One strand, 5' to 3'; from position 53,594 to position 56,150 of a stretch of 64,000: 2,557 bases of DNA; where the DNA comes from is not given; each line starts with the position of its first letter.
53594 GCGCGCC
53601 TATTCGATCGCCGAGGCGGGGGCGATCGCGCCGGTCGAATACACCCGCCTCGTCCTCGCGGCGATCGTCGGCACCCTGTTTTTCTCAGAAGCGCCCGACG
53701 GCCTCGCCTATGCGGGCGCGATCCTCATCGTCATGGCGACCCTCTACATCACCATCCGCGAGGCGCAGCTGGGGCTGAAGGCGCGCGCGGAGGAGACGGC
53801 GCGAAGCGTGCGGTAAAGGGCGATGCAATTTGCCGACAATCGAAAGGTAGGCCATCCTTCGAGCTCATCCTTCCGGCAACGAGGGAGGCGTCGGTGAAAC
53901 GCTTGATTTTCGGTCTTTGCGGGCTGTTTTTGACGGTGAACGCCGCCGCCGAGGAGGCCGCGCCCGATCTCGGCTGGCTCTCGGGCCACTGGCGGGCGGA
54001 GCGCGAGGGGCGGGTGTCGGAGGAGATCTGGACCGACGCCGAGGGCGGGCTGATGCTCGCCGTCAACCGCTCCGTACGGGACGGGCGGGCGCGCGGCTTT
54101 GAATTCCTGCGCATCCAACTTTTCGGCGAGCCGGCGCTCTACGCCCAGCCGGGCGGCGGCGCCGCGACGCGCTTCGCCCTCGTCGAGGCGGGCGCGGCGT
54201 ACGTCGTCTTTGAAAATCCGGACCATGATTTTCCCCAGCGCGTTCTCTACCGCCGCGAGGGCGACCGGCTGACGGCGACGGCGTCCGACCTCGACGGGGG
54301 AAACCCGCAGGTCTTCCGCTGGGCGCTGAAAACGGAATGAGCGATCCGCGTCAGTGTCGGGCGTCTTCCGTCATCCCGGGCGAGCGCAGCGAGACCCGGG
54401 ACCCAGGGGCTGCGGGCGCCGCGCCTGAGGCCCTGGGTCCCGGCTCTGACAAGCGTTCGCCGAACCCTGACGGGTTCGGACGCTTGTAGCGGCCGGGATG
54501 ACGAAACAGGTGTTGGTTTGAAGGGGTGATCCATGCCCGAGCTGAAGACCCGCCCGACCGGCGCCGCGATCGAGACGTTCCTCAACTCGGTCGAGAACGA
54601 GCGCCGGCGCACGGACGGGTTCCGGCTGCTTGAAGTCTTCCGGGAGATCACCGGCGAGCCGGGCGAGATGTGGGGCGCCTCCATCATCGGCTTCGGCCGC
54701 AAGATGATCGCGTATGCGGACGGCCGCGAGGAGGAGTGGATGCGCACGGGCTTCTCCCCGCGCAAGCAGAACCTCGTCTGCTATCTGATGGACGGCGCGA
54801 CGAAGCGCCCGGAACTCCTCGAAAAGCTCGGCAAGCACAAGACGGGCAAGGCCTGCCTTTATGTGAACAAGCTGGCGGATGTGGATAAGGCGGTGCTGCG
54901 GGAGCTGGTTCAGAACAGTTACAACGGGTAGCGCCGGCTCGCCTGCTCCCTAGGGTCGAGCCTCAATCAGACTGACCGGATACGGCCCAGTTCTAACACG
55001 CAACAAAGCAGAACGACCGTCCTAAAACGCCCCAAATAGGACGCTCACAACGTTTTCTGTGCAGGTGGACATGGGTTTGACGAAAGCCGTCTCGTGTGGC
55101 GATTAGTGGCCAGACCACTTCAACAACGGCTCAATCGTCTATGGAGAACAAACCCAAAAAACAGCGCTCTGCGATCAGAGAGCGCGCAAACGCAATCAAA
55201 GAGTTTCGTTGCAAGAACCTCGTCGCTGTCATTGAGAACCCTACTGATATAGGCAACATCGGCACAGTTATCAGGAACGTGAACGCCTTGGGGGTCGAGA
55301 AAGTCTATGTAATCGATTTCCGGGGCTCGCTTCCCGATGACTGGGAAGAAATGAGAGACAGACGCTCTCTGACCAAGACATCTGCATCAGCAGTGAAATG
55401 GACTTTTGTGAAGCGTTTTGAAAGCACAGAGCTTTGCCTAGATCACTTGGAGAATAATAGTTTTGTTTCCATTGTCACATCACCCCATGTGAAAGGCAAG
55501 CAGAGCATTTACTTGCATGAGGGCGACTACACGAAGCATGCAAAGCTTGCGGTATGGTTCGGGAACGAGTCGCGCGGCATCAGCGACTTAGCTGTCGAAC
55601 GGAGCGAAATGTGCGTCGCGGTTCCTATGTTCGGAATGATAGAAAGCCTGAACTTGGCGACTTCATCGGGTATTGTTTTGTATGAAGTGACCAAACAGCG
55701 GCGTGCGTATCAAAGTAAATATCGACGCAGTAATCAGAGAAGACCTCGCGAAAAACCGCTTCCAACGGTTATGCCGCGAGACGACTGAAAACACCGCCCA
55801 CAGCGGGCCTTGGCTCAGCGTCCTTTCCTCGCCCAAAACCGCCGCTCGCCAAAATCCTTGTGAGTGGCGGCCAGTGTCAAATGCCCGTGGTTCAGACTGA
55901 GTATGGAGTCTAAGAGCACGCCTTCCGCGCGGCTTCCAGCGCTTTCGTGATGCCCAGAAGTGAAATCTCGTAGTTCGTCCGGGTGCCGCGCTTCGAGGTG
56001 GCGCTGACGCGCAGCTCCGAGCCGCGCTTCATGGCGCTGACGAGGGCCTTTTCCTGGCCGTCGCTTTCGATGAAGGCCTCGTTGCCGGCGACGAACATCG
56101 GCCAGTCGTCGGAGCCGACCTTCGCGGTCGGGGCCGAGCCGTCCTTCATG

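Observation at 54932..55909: Low-GC single-gene islet carrying a foreign SPOUT/TrmH-like RNA methyltransferase, bounded by a 9-bp direct repeat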

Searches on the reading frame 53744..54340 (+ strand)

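Call 5: search_protein_families(library=pfam, proteins=[window:53744-54340:+], max_evalue=0.01)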
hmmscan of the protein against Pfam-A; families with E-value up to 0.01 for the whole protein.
window:53744-54340:+ (198 aa): 1 family
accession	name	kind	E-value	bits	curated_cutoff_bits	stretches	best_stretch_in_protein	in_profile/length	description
PF19780.4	DUF6265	-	2e-21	77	23.8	1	78-179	2-113/116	Domain of unknown function (DUF6265)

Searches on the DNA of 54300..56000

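Call 68: search_rna_families(source=window, start=54300, end=56000, threshold=evalue, max_evalue=1)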
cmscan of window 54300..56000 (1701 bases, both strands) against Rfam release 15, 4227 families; matches with E-value up to 1: 2.
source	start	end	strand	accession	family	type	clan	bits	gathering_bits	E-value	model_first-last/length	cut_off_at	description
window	54394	54445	+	RF00802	mir-207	Gene; miRNA;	-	21.8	88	0.45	1-78/78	no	mir-207 microRNA precursor family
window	55157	55212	-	RF02398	sau-6072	Gene; sRNA;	-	19.2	50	0.86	1-53/53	no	Staphylococcus sRNA sau-6072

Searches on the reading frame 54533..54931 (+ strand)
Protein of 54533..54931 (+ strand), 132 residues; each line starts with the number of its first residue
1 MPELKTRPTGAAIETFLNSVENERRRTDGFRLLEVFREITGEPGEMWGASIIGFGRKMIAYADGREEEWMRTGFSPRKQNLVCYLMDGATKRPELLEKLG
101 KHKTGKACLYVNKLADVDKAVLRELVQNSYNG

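Call 5: search_protein_families(library=pfam, proteins=[window:54533-54931:+], max_evalue=0.01)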
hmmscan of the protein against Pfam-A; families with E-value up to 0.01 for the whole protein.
window:54533-54931:+ (132 aa): 1 family
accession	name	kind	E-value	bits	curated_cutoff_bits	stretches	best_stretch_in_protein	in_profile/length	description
PF08818.16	DUF1801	-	5.9e-08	33.4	27.2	1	26-128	2-83/85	Domain of unknown function (DU1801)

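Call 50: find_related_loci(query=window:54533-54931:+, collection=metagenome_contigs, flank=3500)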
Query window:54533-54931:+ (132 aa) in metagenome_contigs; peptide patterns used: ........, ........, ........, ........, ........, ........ (x = any residue, [..] = any of these).
420 stretches matched a pattern; 151 encode a relative of the query (tblastn E <= 1e-3); the best 80 are kept; 80 distinct loci.
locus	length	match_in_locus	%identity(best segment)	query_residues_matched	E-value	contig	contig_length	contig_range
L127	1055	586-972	59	1-129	6e-51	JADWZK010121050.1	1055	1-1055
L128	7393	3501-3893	55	1-131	3e-48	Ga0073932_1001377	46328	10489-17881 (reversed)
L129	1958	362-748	57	1-129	3e-48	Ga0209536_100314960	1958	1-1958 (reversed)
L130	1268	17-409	58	1-129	1e-48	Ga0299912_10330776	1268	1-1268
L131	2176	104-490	55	1-129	4e-47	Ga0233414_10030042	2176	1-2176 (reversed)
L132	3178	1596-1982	57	1-129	1e-45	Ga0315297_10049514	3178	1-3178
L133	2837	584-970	55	1-129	3e-45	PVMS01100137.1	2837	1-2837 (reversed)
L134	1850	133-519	53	1-129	2e-45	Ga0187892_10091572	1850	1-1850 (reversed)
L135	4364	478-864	56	1-129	4e-45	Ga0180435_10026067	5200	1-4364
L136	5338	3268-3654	55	1-129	5e-45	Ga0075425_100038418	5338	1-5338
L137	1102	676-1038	59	1-121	4e-47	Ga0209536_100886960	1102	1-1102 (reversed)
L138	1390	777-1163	57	1-129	1e-46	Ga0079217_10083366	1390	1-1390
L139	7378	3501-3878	56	4-129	8e-45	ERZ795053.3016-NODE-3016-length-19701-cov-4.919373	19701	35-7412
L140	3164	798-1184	57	1-129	1e-44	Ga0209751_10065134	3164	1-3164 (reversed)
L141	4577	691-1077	53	1-129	3e-44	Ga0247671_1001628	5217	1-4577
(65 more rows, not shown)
